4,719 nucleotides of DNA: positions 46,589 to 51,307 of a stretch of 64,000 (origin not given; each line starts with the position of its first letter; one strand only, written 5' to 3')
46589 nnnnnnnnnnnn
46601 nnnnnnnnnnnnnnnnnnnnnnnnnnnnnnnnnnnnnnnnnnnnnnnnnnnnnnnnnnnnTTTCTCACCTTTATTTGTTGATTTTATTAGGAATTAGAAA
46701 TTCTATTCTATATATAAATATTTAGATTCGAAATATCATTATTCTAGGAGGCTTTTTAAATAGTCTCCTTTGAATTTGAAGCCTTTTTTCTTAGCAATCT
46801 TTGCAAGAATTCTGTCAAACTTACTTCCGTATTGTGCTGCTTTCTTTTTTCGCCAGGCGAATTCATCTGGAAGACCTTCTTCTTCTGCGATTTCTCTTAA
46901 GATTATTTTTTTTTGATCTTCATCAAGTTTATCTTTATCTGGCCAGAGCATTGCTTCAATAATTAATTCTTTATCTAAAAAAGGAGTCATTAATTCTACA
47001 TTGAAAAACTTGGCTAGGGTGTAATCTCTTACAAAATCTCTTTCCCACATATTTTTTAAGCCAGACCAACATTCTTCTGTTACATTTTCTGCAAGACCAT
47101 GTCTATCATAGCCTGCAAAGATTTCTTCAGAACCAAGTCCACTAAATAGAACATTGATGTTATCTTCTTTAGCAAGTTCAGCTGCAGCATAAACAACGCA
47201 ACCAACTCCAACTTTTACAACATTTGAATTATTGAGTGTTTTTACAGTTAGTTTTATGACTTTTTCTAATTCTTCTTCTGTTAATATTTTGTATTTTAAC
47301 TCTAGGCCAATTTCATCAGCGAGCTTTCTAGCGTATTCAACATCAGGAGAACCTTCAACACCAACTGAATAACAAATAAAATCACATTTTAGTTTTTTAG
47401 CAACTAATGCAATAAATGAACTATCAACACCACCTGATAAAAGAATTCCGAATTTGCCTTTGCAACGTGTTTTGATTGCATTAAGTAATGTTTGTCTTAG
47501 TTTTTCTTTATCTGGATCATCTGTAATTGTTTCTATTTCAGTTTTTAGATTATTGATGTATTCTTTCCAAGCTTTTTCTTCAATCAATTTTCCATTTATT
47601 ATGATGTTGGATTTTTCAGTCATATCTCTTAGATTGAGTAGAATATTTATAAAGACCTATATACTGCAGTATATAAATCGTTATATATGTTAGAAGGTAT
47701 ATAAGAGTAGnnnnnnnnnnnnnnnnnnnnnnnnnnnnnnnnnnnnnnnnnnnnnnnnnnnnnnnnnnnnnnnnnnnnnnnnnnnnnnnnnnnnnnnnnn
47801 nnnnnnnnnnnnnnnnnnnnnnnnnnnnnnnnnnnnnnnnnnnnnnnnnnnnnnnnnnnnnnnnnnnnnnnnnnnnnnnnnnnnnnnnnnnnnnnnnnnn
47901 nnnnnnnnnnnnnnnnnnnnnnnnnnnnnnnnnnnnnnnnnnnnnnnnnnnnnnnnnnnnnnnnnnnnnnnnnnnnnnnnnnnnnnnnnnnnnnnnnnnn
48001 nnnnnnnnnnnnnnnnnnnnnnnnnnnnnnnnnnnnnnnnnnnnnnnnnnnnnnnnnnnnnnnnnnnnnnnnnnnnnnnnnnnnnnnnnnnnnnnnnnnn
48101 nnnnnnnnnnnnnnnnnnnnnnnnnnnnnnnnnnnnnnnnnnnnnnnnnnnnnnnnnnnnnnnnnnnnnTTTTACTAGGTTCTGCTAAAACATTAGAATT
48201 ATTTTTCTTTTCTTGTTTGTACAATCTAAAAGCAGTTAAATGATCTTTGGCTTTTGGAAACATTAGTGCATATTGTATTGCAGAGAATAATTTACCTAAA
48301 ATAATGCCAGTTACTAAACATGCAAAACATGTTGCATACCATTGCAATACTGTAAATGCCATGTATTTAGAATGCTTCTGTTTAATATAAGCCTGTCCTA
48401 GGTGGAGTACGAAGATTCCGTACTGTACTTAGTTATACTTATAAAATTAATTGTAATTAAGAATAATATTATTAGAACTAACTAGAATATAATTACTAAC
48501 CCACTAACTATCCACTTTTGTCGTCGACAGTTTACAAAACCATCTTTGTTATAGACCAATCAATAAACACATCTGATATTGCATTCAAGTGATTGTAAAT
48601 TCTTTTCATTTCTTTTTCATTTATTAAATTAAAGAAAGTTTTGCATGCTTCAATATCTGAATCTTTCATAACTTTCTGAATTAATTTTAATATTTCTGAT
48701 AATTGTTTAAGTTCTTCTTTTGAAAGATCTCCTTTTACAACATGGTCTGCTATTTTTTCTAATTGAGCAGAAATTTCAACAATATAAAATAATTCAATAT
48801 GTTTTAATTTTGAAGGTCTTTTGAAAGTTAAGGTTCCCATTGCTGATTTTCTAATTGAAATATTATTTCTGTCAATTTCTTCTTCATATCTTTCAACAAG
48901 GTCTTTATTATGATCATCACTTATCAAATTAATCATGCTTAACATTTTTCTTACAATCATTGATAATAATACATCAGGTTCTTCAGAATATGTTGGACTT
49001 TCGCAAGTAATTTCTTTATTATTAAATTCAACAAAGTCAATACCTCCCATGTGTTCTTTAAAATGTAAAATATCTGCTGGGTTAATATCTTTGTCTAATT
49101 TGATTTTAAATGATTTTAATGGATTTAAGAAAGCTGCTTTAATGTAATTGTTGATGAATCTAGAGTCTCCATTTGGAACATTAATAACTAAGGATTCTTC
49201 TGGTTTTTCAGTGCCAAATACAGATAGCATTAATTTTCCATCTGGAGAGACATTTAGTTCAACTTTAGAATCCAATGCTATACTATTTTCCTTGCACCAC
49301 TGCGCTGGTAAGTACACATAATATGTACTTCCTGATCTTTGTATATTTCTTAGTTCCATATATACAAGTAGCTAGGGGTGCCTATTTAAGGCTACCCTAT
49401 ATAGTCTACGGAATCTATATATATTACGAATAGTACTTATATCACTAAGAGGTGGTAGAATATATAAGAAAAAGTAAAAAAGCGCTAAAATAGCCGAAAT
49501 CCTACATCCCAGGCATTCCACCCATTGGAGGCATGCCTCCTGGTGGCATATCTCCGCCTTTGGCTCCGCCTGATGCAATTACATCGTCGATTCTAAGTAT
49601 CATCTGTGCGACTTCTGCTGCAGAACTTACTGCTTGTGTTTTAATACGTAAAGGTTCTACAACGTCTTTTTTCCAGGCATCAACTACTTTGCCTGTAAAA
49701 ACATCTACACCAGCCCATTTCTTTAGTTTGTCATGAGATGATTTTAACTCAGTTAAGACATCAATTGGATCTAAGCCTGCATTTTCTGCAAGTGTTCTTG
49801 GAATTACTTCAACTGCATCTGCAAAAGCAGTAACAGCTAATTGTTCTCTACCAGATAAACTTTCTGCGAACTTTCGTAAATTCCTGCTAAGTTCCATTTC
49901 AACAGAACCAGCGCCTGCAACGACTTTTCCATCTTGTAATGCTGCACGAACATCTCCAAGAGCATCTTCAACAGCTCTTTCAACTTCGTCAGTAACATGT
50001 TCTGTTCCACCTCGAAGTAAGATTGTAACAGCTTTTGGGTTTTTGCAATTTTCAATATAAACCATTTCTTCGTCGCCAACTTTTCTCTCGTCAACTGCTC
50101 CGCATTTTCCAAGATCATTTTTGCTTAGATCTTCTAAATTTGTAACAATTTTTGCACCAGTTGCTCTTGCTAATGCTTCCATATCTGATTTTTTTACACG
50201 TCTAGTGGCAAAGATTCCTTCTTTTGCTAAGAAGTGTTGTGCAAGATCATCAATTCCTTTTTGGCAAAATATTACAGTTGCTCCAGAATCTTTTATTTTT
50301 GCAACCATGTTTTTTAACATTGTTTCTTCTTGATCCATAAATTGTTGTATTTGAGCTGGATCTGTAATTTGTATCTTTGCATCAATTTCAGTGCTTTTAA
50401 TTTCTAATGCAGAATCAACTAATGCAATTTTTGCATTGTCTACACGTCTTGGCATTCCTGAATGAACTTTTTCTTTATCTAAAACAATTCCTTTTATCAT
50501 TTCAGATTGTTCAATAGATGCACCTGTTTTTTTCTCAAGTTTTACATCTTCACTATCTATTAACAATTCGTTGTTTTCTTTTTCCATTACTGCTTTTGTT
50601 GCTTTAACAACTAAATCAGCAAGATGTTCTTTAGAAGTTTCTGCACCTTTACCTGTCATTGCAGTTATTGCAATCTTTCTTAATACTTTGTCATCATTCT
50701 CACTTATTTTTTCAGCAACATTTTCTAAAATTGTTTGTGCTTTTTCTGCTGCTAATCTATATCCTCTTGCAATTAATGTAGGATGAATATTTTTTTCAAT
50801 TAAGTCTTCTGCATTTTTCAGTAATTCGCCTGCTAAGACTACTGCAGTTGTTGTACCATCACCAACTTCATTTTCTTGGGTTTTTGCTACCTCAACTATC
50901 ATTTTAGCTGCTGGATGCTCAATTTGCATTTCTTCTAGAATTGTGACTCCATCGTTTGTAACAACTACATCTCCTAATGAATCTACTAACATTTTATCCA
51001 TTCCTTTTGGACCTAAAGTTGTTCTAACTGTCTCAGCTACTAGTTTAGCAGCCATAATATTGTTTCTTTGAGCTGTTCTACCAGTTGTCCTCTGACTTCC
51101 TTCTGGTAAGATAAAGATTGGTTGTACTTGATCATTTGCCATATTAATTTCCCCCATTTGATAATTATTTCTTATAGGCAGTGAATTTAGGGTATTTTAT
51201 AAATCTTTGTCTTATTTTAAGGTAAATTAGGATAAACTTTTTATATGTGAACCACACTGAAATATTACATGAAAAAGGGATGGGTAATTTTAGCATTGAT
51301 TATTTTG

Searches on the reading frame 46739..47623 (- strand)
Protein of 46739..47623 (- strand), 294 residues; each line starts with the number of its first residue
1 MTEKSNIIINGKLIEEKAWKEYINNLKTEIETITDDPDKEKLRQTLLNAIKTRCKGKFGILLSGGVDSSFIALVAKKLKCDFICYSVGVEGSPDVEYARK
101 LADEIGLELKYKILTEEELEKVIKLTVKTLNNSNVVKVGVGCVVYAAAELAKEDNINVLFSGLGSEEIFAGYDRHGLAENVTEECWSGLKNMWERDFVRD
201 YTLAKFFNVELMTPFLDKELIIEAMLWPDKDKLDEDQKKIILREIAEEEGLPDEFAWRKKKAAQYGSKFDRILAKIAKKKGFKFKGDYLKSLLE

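Call 35: search_protein_families(library=pfam, proteins=[window:46739-47623:-], max_evalue=0.001)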
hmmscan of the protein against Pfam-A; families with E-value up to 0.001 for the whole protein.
window:46739-47623:- (294 aa): 2 families
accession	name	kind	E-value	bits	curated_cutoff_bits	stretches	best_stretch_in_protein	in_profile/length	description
PF00733.27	Asn_synthase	-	1.6e-40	140.3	21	2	41-178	1-141/354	Asparagine synthase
PF24167.1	DUF7411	-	1.7e-05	25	28.7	1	58-132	3-76/194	Family of unknown function (DUF7411)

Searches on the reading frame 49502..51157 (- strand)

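Call 72: search_protein_families(library=pfam, proteins=[window:49502-51157:-], max_evalue=0.0001)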
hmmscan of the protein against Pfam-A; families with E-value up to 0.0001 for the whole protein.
window:49502-51157:- (551 aa): 1 family
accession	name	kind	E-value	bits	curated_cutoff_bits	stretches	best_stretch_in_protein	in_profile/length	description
PF00118.29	Cpn60_TCP1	-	2.8e-190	633.6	34.3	1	40-528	1-487/490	TCP-1/cpn60 chaperonin family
